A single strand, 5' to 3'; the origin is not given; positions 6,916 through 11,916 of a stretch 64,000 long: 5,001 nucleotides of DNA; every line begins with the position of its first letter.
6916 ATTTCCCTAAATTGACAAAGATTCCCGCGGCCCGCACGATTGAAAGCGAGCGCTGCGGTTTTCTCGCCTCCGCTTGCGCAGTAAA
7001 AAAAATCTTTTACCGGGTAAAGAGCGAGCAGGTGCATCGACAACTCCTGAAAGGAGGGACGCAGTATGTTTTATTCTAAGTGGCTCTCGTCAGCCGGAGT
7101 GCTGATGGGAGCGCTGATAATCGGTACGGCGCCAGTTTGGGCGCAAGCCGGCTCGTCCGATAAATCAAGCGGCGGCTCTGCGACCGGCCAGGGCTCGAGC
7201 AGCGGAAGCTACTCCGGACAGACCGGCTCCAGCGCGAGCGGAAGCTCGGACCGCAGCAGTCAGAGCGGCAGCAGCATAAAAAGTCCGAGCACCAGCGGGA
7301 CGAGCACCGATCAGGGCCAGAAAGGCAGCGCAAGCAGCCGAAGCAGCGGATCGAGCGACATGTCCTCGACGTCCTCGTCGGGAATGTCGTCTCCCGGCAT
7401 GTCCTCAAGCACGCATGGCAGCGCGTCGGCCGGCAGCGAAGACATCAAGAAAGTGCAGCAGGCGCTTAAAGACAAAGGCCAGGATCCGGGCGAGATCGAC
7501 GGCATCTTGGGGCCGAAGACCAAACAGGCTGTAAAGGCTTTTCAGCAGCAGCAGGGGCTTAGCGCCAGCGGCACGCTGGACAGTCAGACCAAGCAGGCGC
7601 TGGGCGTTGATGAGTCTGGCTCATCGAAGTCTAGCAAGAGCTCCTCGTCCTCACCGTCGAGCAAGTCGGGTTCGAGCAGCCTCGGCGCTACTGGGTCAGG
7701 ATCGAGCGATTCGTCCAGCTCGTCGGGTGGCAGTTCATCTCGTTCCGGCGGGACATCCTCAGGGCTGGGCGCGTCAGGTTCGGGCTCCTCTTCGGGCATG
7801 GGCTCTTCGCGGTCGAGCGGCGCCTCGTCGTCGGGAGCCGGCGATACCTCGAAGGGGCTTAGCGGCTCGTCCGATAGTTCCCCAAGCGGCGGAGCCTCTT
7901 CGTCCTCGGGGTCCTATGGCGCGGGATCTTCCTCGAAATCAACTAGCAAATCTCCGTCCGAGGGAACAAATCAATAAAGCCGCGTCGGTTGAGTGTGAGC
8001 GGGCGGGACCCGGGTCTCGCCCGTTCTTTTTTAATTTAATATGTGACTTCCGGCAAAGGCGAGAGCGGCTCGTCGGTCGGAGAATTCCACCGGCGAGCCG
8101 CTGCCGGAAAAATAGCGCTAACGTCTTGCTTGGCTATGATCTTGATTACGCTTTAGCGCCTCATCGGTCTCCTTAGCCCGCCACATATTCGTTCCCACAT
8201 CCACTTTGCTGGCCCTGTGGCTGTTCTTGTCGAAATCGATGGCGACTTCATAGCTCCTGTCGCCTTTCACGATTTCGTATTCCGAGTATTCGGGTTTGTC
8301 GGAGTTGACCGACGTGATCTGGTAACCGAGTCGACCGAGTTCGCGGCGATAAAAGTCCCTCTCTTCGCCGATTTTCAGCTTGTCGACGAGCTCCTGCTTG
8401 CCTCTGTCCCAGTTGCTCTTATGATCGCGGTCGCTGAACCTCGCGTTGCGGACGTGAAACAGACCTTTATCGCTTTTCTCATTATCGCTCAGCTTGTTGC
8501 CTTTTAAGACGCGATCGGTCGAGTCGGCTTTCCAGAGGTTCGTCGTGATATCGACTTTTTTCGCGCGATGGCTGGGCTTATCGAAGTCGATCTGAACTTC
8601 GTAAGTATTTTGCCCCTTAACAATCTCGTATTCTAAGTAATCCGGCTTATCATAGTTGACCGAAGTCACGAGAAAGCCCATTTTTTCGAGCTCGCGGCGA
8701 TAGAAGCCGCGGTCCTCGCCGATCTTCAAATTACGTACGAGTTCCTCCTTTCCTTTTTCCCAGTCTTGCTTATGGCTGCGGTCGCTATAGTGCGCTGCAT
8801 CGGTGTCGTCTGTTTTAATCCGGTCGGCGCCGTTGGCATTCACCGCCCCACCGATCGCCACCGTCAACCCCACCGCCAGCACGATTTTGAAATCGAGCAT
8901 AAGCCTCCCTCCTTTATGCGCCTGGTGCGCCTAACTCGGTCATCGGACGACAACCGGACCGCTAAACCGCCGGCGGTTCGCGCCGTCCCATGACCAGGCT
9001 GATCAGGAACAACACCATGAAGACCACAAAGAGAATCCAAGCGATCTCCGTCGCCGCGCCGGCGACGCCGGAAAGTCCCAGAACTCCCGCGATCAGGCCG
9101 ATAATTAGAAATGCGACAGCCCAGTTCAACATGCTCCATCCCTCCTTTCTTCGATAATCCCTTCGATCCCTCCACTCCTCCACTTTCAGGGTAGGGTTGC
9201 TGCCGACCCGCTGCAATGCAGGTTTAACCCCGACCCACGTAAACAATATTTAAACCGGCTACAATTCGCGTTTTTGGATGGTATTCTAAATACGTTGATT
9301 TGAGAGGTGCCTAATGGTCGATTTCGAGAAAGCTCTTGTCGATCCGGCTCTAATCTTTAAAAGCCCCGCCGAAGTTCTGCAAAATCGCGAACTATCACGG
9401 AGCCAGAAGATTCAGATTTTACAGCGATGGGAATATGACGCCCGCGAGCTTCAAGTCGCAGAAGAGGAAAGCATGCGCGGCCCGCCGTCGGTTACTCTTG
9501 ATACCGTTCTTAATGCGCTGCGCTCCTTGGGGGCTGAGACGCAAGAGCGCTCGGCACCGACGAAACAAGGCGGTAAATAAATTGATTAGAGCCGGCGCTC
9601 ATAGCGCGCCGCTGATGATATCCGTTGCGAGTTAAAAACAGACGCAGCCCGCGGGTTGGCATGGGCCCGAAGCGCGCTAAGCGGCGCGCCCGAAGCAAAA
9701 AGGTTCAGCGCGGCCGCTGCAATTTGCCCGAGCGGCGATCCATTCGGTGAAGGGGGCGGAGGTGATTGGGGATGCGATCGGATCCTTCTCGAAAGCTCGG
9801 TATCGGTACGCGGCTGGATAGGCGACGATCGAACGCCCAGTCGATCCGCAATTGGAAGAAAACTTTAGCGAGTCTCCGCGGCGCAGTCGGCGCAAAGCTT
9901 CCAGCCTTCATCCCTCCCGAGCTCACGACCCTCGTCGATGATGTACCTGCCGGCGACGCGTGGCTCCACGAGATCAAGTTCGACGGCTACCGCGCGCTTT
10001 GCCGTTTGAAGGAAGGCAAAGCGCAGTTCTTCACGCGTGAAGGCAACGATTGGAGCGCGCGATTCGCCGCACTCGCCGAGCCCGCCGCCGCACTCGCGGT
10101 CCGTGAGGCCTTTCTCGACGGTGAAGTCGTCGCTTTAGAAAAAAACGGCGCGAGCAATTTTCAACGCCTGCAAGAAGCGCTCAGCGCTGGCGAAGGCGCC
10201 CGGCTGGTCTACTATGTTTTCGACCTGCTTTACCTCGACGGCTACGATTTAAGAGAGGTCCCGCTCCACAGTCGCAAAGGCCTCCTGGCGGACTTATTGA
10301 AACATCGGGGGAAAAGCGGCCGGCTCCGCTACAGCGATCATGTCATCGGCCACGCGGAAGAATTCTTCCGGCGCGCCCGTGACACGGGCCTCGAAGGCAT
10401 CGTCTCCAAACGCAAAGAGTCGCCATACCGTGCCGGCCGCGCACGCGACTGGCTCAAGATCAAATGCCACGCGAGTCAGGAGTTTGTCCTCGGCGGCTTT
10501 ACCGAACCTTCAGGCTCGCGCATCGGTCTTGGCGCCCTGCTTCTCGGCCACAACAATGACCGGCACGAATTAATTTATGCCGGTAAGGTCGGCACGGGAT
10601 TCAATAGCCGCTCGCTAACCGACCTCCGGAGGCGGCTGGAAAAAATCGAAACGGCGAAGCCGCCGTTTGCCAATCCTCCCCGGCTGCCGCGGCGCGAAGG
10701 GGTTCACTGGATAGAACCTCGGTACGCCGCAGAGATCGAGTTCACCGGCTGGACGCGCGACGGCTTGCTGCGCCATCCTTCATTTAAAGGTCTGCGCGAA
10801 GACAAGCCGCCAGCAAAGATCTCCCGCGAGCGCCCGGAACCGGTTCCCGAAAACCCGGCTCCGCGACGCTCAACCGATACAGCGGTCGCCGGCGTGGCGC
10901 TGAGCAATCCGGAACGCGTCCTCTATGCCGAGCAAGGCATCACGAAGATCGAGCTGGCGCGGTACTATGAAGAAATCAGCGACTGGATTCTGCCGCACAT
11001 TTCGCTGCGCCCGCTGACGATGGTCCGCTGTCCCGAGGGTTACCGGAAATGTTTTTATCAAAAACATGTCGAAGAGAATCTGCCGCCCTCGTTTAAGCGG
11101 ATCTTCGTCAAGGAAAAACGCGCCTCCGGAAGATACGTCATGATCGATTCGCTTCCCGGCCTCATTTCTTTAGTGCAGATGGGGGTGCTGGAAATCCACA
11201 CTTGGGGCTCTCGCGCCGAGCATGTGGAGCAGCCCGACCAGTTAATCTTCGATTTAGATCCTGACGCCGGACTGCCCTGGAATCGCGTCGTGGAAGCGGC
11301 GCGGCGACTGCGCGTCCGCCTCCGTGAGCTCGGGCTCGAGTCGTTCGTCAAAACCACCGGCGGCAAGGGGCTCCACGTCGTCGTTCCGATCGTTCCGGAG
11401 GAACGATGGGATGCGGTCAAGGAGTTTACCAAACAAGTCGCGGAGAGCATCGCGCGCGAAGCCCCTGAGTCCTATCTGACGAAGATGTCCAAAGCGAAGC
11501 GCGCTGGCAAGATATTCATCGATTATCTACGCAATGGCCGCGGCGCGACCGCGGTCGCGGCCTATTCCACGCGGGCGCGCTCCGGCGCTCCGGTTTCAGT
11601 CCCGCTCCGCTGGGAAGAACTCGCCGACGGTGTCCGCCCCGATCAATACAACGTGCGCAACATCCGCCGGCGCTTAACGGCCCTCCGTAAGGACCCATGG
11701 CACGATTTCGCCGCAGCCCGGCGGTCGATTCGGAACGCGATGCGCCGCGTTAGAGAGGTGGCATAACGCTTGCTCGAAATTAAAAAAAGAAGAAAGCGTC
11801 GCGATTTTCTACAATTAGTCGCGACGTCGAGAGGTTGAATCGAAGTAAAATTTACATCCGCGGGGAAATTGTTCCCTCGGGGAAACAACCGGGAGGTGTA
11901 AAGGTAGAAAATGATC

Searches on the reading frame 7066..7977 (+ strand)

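Call 32: search_protein_families(library=pfam, proteins=[window:7066-7977:+], max_evalue=0.0001)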
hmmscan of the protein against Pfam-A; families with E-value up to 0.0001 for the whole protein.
window:7066-7977:+ (303 aa): 1 family
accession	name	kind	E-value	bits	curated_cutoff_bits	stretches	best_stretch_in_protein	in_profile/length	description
PF01471.23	PG_binding_1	-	3.1e-17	62.9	23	1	124-179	2-57/57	Putative peptidoglycan binding domain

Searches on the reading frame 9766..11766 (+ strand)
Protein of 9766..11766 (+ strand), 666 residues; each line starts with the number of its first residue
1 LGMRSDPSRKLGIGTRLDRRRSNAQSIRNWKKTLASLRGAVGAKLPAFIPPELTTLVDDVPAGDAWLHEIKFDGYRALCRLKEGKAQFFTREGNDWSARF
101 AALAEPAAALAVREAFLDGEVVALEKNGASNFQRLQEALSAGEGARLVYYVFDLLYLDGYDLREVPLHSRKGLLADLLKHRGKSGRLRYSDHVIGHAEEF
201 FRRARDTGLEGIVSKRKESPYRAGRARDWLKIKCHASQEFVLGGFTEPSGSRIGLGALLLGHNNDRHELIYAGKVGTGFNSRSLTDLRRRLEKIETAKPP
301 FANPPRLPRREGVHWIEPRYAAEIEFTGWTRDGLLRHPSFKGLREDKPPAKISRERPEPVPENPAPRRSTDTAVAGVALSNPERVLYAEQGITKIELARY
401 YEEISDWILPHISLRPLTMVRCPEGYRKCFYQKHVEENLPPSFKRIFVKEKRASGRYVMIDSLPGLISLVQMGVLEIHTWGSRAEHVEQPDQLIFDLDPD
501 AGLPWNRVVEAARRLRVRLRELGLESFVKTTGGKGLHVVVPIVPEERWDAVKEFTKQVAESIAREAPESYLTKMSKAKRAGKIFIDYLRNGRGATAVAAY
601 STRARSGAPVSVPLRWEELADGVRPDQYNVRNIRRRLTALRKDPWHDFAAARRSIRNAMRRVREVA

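Call 19: find_encoding_contigs(protein=window:9766-11766:+, flank=10000, max_places=3)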
Protein window:9766-11766:+ (666 aa): no gene with exactly this product is on record in the collection.

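Call 32: search_protein_families(library=pfam, proteins=[window:9766-11766:+], max_evalue=0.0001)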
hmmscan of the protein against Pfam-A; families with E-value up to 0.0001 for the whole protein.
window:9766-11766:+ (666 aa): 4 families
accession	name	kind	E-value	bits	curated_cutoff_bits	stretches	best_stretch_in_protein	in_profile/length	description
PF21686.3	LigD_Prim-Pol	-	6.2e-96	321.3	27.4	1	393-645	1-254/254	LigD, primase-polymerase domain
PF01068.26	DNA_ligase_A_M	-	7e-29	101.4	26.2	1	63-233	19-204/204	ATP dependent DNA ligase domain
PF04679.21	DNA_ligase_A_C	-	2.1e-28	99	27.5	1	254-347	4-94/94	ATP dependent DNA ligase C terminal region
PF01896.25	DNA_primase_S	-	6.5e-06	27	26.8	1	495-616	1-163/163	DNA primase small subunit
